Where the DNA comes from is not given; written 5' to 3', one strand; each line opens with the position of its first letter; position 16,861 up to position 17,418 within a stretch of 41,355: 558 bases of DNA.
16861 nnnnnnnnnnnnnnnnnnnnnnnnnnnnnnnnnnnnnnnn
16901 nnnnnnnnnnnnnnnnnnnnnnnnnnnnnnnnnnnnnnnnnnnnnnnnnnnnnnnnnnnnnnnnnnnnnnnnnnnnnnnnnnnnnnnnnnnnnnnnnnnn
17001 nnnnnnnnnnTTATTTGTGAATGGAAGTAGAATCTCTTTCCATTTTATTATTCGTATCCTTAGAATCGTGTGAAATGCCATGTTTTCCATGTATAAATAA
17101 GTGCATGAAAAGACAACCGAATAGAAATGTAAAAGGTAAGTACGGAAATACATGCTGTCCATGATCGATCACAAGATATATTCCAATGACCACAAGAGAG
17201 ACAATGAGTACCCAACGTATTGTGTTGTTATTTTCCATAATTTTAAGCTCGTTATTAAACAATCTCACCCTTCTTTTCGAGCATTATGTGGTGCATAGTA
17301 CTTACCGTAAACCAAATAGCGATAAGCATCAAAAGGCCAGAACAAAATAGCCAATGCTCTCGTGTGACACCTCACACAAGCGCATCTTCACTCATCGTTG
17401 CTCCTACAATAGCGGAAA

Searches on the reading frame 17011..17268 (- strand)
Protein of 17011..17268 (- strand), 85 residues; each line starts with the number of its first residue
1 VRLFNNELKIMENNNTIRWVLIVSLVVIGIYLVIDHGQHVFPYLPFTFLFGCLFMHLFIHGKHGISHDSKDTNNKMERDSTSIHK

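Call 6: search_protein_families(library=ncbifam, proteins=[window:17011-17268:-], max_evalue=0.01)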
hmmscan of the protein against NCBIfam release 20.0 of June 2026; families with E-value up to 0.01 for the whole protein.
window:17011-17268:- (85 aa): 0 families

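Call 67: search_protein_families(library=pfam, proteins=[window:17011-17268:-], max_evalue=0.01)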
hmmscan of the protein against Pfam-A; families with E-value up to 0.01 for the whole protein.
window:17011-17268:- (85 aa): 1 family
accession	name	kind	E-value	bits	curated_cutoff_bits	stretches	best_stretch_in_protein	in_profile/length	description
PF11666.13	DUF2933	-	2.1e-13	50.6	21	1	22-72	1-50/52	Protein of unknown function (DUF2933)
